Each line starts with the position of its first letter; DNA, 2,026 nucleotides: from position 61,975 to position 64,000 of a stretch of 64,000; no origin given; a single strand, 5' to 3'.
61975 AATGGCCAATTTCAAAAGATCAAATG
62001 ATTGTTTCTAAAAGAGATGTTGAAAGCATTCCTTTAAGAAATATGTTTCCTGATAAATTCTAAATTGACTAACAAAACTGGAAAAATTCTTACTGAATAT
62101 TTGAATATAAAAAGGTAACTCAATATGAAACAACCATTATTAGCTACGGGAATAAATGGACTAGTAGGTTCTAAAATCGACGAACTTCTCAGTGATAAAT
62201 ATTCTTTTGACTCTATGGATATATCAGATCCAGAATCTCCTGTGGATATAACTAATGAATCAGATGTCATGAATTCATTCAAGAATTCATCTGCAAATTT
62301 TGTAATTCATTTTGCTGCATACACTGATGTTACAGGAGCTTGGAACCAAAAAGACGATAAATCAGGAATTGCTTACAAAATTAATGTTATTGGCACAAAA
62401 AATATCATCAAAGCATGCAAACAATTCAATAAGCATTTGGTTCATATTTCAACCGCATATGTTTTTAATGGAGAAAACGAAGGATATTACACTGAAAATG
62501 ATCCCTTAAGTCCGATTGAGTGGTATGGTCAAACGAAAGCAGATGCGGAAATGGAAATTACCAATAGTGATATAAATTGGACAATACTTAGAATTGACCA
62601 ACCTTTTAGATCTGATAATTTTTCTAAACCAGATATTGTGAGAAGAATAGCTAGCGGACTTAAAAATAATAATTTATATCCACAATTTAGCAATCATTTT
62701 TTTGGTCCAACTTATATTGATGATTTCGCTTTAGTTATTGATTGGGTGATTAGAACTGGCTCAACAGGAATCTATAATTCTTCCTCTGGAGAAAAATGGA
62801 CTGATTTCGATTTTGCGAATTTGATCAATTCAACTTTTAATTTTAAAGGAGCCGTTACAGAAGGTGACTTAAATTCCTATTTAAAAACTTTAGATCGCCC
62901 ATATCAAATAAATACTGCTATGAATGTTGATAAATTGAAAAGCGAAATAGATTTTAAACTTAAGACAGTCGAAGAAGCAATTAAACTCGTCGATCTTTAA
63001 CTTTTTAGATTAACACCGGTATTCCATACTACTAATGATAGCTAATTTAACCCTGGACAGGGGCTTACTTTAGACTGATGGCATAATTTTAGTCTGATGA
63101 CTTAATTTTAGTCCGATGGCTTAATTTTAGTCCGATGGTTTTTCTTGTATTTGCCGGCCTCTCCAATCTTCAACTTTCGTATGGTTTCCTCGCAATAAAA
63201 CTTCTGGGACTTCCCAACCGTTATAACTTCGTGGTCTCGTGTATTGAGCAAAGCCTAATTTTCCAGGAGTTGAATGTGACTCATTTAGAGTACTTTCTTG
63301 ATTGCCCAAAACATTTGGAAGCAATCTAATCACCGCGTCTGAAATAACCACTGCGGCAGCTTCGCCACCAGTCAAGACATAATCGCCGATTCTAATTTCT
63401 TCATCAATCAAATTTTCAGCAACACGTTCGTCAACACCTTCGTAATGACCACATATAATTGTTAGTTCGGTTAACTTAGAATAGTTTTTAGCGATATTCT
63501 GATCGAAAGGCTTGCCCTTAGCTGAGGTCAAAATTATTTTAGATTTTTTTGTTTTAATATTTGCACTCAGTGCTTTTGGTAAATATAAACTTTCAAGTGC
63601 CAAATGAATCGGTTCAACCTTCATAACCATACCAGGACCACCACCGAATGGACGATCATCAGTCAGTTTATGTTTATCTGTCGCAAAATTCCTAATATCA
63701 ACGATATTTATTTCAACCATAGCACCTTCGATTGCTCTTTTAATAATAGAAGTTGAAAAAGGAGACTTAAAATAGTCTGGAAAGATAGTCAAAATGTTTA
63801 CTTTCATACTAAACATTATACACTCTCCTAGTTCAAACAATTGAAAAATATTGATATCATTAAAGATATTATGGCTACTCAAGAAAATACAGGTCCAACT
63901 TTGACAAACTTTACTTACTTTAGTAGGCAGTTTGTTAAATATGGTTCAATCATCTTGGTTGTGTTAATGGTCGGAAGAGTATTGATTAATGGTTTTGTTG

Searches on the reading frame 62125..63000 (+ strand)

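Call 9: search_protein_families(library=pfam, proteins=[window:62125-63000:+])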
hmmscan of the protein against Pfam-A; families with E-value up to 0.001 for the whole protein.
window:62125-63000:+ (291 aa): 7 families
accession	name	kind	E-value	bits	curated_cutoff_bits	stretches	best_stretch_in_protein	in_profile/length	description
PF04321.23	RmlD_sub_bind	-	1.6e-42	146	27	1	5-287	3-279/287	RmlD substrate binding domain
PF01370.27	Epimerase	-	5.8e-15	55.8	20.9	1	6-161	2-173/240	NAD dependent epimerase/dehydratase family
PF16363.11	GDP_Man_Dehyd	-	3.2e-14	53.6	27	1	40-280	59-322/332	GDP-mannose 4,6 dehydratase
PF01073.25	3Beta_HSD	-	1e-10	41.6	22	1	37-148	49-160/280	3-beta hydroxysteroid dehydrogenase/isomerase family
PF07993.18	NAD_binding_4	-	4.9e-09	36.1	20.1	1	56-156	88-203/258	Male sterility protein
PF13460.12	NAD_binding_10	-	1.1e-06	29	27.2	1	40-157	46-143/184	NAD(P)H-binding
PF02719.21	Polysacc_synt_2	-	2e-06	27.7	20.2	1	40-112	61-130/293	Polysaccharide biosynthesis protein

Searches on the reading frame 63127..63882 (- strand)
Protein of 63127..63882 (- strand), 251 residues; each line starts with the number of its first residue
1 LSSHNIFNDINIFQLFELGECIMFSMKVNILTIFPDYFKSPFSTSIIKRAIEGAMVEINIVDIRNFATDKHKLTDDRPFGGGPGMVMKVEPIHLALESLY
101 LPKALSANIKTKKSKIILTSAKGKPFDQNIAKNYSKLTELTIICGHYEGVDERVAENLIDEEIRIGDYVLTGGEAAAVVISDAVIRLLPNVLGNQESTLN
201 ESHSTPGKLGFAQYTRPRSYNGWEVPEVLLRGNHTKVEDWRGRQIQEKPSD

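Call 54: search_protein_families(library=pfam, proteins=[window:63127-63882:-])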
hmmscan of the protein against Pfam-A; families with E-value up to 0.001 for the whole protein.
window:63127-63882:- (251 aa): 1 family
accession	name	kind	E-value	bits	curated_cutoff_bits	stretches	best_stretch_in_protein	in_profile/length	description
PF01746.26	tRNA_m1G_MT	-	1.3e-48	165.7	27.3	1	48-243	2-184/195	tRNA (Guanine-1)-methyltransferase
